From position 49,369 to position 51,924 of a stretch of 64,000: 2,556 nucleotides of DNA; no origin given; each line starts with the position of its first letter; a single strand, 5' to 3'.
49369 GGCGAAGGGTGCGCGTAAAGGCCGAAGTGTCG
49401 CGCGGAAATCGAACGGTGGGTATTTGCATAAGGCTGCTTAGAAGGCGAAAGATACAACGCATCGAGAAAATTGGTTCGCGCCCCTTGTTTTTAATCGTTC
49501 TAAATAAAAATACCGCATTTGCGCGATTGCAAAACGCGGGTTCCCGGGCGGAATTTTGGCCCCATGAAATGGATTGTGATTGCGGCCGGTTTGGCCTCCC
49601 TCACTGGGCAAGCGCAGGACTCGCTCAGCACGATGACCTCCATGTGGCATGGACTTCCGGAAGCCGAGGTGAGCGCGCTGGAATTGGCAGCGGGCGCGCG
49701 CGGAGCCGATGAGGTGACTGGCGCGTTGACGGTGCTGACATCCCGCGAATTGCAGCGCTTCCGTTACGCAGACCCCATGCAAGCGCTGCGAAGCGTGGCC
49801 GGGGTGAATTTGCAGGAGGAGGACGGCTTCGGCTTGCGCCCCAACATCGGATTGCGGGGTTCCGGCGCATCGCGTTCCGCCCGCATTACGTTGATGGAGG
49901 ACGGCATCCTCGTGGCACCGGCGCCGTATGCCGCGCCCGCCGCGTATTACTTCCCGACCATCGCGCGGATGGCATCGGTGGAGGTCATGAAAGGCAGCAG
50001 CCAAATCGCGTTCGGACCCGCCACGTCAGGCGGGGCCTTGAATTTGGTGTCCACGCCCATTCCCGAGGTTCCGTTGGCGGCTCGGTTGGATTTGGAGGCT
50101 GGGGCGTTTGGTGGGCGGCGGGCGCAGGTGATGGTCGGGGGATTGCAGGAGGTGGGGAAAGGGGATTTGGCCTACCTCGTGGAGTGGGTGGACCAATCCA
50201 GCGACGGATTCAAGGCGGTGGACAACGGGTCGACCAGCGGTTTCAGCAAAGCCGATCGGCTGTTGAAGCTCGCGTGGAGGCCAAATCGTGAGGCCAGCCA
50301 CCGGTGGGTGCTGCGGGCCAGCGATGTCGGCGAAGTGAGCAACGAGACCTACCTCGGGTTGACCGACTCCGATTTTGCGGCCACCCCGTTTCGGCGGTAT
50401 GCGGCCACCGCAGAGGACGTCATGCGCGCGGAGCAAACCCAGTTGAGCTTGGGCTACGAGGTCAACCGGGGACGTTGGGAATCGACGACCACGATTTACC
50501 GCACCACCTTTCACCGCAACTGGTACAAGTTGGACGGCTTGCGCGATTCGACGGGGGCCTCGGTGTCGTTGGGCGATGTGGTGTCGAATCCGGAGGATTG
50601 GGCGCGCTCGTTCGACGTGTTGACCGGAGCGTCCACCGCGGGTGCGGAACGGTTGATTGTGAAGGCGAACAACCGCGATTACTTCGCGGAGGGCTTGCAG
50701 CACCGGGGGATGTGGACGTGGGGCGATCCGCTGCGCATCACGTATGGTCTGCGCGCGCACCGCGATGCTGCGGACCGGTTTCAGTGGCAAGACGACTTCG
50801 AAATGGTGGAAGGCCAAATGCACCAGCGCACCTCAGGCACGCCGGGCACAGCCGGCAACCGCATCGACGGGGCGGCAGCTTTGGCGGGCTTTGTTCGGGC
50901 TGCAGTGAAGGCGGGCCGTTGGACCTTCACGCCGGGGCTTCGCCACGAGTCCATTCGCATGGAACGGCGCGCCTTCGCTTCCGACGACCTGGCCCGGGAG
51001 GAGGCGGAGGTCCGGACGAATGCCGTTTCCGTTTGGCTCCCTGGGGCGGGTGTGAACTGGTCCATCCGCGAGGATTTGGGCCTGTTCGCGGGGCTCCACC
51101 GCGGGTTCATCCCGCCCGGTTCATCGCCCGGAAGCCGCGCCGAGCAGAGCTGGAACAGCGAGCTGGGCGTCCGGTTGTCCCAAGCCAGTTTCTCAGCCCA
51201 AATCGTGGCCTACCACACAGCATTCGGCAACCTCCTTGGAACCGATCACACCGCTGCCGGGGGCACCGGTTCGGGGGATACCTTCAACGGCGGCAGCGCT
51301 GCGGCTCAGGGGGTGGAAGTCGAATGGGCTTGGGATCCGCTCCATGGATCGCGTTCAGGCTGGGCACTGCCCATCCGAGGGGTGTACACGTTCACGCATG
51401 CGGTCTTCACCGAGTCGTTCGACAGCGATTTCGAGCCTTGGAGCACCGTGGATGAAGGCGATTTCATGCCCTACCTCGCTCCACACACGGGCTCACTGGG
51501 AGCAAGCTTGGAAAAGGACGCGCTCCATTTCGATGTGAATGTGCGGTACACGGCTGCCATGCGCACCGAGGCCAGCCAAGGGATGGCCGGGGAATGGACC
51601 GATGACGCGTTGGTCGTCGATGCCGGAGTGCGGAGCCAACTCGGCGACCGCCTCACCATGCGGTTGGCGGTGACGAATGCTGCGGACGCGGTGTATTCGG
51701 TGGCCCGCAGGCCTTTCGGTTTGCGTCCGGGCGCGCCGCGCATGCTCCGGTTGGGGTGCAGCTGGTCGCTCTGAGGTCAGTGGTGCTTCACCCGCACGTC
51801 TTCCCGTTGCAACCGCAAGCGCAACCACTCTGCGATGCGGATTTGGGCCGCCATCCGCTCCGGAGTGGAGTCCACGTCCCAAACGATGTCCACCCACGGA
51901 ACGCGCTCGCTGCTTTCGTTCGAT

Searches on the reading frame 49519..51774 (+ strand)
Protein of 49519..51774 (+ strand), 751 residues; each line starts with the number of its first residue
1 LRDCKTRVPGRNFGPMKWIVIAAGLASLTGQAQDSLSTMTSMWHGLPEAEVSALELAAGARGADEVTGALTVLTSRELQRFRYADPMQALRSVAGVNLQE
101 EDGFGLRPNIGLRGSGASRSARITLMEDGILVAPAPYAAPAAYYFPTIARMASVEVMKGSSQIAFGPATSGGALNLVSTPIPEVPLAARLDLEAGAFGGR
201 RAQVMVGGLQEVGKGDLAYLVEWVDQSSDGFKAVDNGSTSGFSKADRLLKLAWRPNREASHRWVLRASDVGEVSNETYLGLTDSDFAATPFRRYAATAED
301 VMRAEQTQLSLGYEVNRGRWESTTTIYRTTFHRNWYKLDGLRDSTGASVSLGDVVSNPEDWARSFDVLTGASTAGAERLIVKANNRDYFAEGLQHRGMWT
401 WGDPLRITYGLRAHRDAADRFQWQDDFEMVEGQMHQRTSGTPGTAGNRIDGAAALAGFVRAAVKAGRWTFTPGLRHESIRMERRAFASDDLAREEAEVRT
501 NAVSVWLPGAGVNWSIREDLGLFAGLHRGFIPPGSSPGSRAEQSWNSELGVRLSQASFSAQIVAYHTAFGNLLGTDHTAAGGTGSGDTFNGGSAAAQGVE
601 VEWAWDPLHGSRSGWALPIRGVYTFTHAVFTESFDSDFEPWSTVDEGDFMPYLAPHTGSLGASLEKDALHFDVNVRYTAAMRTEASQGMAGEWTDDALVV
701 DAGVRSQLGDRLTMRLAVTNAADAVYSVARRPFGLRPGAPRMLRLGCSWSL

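Call 36: search_protein_families(library=ncbifam, proteins=[window:49519-51774:+], max_evalue=1e-10)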
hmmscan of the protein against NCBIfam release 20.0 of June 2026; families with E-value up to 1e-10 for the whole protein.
window:49519-51774:+ (751 aa): 2 families
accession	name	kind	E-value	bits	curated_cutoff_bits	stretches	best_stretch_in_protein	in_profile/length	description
TIGR01783.1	TonB-siderophor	subfamily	4.8e-31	108.1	223.5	1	68-746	4-644/649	TonB-dependent siderophore receptor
NF041676.1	FecA_OM_dicitr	equivalog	6e-21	74.1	1100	1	65-330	131-395/773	TonB-dependent Fe(3+) dicitrate receptor FecA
